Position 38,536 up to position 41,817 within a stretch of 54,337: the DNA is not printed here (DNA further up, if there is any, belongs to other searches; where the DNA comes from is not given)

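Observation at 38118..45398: Molybdo-hydroxylase L-M-S + CoA ligase + crotonase operon with the gene order of the furoyl-CoA (hmfABCDE) pathway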

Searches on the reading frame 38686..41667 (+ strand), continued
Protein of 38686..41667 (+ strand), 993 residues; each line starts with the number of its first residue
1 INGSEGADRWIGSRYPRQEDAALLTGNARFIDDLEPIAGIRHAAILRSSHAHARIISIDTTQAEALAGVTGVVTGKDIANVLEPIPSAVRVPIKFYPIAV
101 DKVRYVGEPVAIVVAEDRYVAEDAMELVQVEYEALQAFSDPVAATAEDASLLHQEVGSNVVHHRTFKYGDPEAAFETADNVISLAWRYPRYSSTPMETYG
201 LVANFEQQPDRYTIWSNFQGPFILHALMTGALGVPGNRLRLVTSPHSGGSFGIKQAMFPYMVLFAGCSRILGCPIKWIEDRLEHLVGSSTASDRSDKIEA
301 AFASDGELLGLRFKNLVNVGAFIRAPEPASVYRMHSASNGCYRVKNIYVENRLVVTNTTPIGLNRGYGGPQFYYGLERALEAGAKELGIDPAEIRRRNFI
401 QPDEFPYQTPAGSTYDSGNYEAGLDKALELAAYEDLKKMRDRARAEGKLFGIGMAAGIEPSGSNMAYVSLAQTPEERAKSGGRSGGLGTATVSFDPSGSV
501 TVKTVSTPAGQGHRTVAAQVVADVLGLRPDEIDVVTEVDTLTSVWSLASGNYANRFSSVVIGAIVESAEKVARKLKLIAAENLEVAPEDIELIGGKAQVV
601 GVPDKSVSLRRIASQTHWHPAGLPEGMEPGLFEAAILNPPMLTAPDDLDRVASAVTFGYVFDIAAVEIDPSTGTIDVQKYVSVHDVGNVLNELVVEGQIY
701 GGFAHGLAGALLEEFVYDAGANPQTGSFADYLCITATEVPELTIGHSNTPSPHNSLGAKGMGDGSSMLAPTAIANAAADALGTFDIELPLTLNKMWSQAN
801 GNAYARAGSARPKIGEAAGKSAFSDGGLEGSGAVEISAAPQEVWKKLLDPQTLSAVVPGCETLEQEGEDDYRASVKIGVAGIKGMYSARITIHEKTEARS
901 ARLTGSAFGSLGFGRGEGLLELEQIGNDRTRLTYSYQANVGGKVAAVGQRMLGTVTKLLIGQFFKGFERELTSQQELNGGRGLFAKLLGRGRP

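Call 19: find_encoding_contigs(protein=P0005, flank=10000, max_places=2)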
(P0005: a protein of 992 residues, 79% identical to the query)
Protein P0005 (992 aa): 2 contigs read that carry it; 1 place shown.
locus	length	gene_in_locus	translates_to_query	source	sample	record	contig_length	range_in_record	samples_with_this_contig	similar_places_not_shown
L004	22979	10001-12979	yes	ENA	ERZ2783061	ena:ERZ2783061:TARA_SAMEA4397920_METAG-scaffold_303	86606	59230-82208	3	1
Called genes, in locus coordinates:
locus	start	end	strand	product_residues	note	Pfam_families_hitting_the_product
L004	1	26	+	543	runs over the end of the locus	PF12838:Fer4_7 (faint), PF13187:Fer4_9 (faint), PF13183:Fer4_8 (faint), PF13247:Fer4_11, PF00037:Fer4 (weak), PF12797:Fer4_2 (weak), PF12837:Fer4_6 (weak), PF13237:Fer4_10 (weak)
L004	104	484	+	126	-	-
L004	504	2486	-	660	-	PF05787:PhoX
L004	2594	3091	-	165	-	PF04828:GFA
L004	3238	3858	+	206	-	PF08645:PNK3P (weak), PF13242:Hydrolase_like (weak)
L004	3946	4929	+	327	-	PF01073:3Beta_HSD, PF01370:Epimerase, PF16363:GDP_Man_Dehyd, PF07993:NAD_binding_4 (faint), PF13460:NAD_binding_10 (faint)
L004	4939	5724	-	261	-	PF03808:Glyco_tran_WecG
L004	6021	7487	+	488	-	PF13727:CoA_binding_3, PF02397:Bac_transf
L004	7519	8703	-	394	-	PF01494:FAD_binding_3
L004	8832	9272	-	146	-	PF00583:Acetyltransf_1, PF13673:Acetyltransf_10, PF13508:Acetyltransf_7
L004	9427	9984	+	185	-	PF02525:Flavodoxin_2, PF03358:FMN_red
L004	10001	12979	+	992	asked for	PF01315:Ald_Xan_dh_C, PF02738:MoCoBD_1, PF20256:MoCoBD_2, PF03364:Polyketide_cyc (weak), PF06240:COXG, PF10604:Polyketide_cyc2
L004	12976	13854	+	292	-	PF00941:FAD_binding_5, PF03450:CO_deh_flav_C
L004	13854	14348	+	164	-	PF00111:Fer2 (weak), PF13085:Fer2_3 (weak), PF01799:Fer2_2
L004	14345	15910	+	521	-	PF00501:AMP-binding, PF13193:AMP-binding_C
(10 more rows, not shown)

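Call 20: find_encoding_contigs(protein=P0024, flank=10000, max_places=2)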
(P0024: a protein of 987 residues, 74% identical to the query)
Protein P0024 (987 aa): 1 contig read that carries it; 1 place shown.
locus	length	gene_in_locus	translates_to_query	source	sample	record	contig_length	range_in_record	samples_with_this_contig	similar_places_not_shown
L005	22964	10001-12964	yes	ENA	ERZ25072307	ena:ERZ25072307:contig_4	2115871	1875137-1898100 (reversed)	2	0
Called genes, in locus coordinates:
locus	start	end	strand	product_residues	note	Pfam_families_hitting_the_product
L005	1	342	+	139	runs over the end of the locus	PF13776:DUF4172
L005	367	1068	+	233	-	PF02661:Fic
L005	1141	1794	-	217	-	PF02798:GST_N, PF13417:GST_N_3, PF13409:GST_N_2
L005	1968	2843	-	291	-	PF00753:Lactamase_B, PF12706:Lactamase_B_2 (weak)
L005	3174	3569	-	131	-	PF00903:Glyoxalase, PF18029:Glyoxalase_6 (weak)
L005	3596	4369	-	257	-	PF02167:Cytochrom_C1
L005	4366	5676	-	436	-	PF00033:Cytochrome_B, PF13631:Cytochrom_B_N_2, PF00032:Cytochrom_B_C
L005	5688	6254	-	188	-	PF10399:UCR_Fe-S_N, PF00355:Rieske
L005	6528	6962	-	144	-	PF00583:Acetyltransf_1, PF13527:Acetyltransf_9 (faint), PF13673:Acetyltransf_10, PF13508:Acetyltransf_7, PF14542:Acetyltransf_CG (weak)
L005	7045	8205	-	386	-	PF05977:MFS_3, PF07690:MFS_1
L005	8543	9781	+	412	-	PF04909:Amidohydro_2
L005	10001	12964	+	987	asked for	PF01315:Ald_Xan_dh_C, PF02738:MoCoBD_1, PF20256:MoCoBD_2, PF06240:COXG, PF10604:Polyketide_cyc2, PF03364:Polyketide_cyc (weak)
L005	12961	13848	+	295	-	PF00941:FAD_binding_5, PF03450:CO_deh_flav_C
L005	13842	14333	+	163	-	PF00111:Fer2, PF13085:Fer2_3 (weak), PF01799:Fer2_2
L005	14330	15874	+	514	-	PF00501:AMP-binding, PF13193:AMP-binding_C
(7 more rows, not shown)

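Call 21: find_encoding_contigs(protein=P0031, flank=10000, max_places=2)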
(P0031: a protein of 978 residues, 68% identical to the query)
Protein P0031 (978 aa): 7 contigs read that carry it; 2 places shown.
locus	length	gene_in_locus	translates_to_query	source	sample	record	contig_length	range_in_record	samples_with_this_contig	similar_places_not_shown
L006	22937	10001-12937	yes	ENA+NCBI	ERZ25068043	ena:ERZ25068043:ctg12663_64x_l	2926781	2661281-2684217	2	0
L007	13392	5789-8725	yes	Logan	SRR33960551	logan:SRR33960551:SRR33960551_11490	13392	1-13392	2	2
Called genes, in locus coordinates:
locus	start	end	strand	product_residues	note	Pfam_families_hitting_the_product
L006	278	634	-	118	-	PF00903:Glyoxalase, PF18029:Glyoxalase_6 (weak), PF22677:Ble-like_N (weak)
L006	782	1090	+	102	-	-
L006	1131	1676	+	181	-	-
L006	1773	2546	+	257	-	PF04290:DctQ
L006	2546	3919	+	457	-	PF06808:DctM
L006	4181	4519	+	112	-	PF00543:P-II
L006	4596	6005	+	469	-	PF03951:Gln-synt_N, PF00120:Gln-synt_C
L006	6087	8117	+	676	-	PF00596:Aldolase_II, PF00106:adh_short, PF13561:adh_short_C2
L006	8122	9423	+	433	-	PF00206:Lyase_1, PF10397:ADSL_C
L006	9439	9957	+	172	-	PF02870:Methyltransf_1N (weak), PF01035:DNA_binding_1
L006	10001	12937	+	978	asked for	PF01315:Ald_Xan_dh_C, PF02738:MoCoBD_1, PF20256:MoCoBD_2, PF06240:COXG, PF10604:Polyketide_cyc2 (weak)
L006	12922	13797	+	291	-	PF00941:FAD_binding_5, PF03450:CO_deh_flav_C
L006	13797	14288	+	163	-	PF00111:Fer2 (weak), PF01799:Fer2_2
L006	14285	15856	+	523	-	PF00501:AMP-binding, PF13193:AMP-binding_C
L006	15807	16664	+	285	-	PF00378:ECH_1, PF16113:ECH_2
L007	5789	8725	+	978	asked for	PF01315:Ald_Xan_dh_C, PF02738:MoCoBD_1, PF20256:MoCoBD_2, PF06240:COXG, PF10604:Polyketide_cyc2 (weak)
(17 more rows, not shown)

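Call 22: find_related_loci(query=window:38686-41667:+, collection=genome_contigs, flank=8000)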
Query window:38686-41667:+ (993 aa) in genome_contigs; peptide patterns used: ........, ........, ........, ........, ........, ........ (x = any residue, [..] = any of these).
599 stretches matched a pattern (row limit reached: there are more); 551 encode a relative of the query (tblastn E <= 1e-3); the best 80 are kept; 79 distinct loci.
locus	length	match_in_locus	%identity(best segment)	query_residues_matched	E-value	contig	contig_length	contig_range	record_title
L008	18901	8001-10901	80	8-974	0e+0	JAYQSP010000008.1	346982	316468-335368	MAG: Alphaproteobacteria bacterium isolate SD3109_NP_metabta_bins_sspec.tsv.241 contig_24012_pilon, whole genome shotgun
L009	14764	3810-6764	78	10-991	0e+0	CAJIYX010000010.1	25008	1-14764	MAG: Alphaproteobacteria bacterium UBA830 isolate FRAM18_bin083 genome assembly, contig: FRAM17_bin083-10, whole genome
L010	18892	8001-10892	75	8-971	0e+0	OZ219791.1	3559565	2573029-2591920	MAG: Alphaproteobacteria bacterium isolate 4aa964e7-24f9-441d-afed-b3d47d4a9029 genome assembly, chromosome: 2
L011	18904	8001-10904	75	8-975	0e+0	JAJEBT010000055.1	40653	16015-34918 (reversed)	MAG: Alphaproteobacteria bacterium isolate jk18x9bins.50 k141_162586, whole genome shotgun sequence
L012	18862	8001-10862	77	7-968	0e+0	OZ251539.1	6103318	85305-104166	MAG: Alphaproteobacteria bacterium isolate efdf64b3-afa9-4fb8-9792-56cfcde380f9 genome assembly, chromosome: 1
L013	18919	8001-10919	79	1-973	0e+0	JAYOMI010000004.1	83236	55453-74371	MAG: Rhodospirillaceae bacterium isolate 139571_S172_concoct_bins.tsv.189 NODE_183_length_83236_cov_4.914091, whole geno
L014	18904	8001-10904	73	4-971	0e+0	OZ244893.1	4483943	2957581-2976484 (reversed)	MAG: Alphaproteobacteria bacterium isolate 8d260e76-c7c9-464a-a4bf-10cd05cc896f genome assembly, chromosome: 1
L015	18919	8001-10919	78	1-973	0e+0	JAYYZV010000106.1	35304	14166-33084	MAG: Pseudomonadota bacterium isolate XB_MAG1168 DB_MAG1168_0106, whole genome shotgun sequence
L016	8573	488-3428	78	4-988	0e+0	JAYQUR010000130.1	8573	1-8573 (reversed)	MAG: Alphaproteobacteria bacterium isolate SD9011_COM_metabat_bins_2.tsv.064_sub NODE_4599_length_8573_cov_5.993660, who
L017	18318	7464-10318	46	9-976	0e+0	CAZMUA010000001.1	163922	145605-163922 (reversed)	MAG TPA_asm: uncultured Woeseiaceae bacterium isolate SRP077602_co4_537 genome assembly, contig: NODE_58_length_163922_c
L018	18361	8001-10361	47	9-795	0e+0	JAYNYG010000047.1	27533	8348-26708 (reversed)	MAG: Alphaproteobacteria bacterium isolate 139558_S160_concoct_bins.tsv.071_sub NODE_1259_length_27533_cov_9.010663, who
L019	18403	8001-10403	47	1-797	0e+0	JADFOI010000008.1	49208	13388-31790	MAG: Acidobacteria bacterium isolate B68T1B8 B68T1B8_NODE924, whole genome shotgun sequence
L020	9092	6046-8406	47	9-795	0e+0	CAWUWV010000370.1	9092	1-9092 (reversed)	MAG: uncultured Alphaproteobacteria bacterium isolate HER19_SLT_250_bin_110 genome assembly, contig: HER19_SLT_250_bin_1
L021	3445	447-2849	47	1-797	0e+0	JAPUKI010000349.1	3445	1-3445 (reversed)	MAG: Acidobacteria bacterium isolate KW1-S15_197 KW1-S15_197_cg349, whole genome shotgun sequence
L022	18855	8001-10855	45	9-976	0e+0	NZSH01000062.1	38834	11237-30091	MAG: Woeseiaceae bacterium isolate EAC2037 103882, whole genome shotgun sequence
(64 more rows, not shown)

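Call 23: search_solved_structures(query=window:38686-41667:+, max_evalue=1e-20)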
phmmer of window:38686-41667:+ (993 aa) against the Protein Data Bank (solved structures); distinct sequences matched with E-value up to 1e-20: 39.
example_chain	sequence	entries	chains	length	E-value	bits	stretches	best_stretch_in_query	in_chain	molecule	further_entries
8uem_A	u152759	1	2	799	1e-128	434.4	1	14-803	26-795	Carbon monoxide dehydrogenase (Large chain), CoxL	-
1t3q_B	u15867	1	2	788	3.9e-119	402.7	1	10-788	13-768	quinoline 2-oxidoreductase large subunit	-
1n5w_B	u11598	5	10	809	3.4e-111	376.4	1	11-796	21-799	Carbon monoxide dehydrogenase large chain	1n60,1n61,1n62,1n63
1zxi_B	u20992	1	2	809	3.7e-111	376.3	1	11-796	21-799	Carbon monoxide dehydrogenase large chain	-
7dqx_A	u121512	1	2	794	1.2e-106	361.3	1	7-801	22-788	6-hydroxypseudooxynicotine dehydrogenase complex subunit gamma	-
1ffu_B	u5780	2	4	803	5.6e-106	359.1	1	11-798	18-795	CUTL, MOLYBDOPROTEIN OF CARBON MONOXIDE DEHYDROGENASE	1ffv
4zoh_A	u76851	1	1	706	7.6e-80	272.6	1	10-438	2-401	Putative oxidoreductase molybdopterin-binding subunit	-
1rm6_A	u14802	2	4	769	6.3e-76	259.6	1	11-795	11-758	4-hydroxybenzoyl-CoA reductase alpha subunit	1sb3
1sij_A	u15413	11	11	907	1.2e-38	136.2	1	9-462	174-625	Aldehyde oxidoreductase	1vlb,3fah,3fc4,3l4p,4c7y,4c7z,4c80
5y6q_C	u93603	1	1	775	9.8e-38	133.2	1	11-795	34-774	Aldehyde oxidase large subunit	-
2pcs_A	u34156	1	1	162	1.3e-37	132.9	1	828-980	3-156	Conserved protein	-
3hrd_A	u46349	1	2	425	2.5e-33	118.7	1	19-402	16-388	Nicotinate dehydrogenase large molybdopterin subunit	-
1dgj_A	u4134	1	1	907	2.3e-32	115.5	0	9-464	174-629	ALDEHYDE OXIDOREDUCTASE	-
2w55_B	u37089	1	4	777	6.2e-31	110.7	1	11-404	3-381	XANTHINE DEHYDROGENASE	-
1jro_B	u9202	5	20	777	1.7e-30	109.2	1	11-404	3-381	xanthine dehydrogenase, chain B | XANTHINE DEHYDROGENASE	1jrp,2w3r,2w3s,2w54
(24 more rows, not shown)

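Call 27: search_protein_families(library=pfam, proteins=[L001:6968-9919:+, L003:6929-9967:+], max_evalue=0.00001)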
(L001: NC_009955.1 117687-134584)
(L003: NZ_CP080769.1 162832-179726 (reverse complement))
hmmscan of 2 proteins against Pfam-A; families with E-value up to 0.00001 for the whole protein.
L001:6968-9919:+ (983 aa): 5 families
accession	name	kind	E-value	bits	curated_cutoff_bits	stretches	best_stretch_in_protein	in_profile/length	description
PF02738.23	MoCoBD_1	-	4e-70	236.1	27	1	148-394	2-244/244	Molybdopterin cofactor-binding domain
PF20256.3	MoCoBD_2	-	1.2e-66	225.5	27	1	423-735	3-283/283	Molybdopterin cofactor-binding domain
PF01315.27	Ald_Xan_dh_C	-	1.1e-25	90.6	31.3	1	20-130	1-109/110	Aldehyde oxidase and xanthine dehydrogenase, a/b hammerhead domain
PF06240.19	COXG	-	4.6e-24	85.2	22.2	1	823-960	1-137/140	Carbon monoxide dehydrogenase subunit G (CoxG)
PF10604.15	Polyketide_cyc2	-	1e-06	29.5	27.4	1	825-958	8-137/142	Polyketide cyclase / dehydrase and lipid transport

L003:6929-9967:+ (1012 aa): 6 families
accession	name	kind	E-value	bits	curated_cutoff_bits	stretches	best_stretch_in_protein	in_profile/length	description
PF20256.3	MoCoBD_2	-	5.4e-71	239.8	27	1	441-756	2-283/283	Molybdopterin cofactor-binding domain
PF02738.23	MoCoBD_1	-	2.9e-65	220.2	27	1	167-413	2-244/244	Molybdopterin cofactor-binding domain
PF01315.27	Ald_Xan_dh_C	-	8.5e-30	103.7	31.3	1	39-150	1-110/110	Aldehyde oxidase and xanthine dehydrogenase, a/b hammerhead domain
PF06240.19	COXG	-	6.8e-24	84.6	22.2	1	852-989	1-138/140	Carbon monoxide dehydrogenase subunit G (CoxG)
PF10604.15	Polyketide_cyc2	-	3.9e-11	43.9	27.4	1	850-986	4-137/142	Polyketide cyclase / dehydrase and lipid transport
PF03364.25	Polyketide_cyc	-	3.4e-06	27.8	23.4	1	857-975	2-115/126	Polyketide cyclase / dehydrase and lipid transport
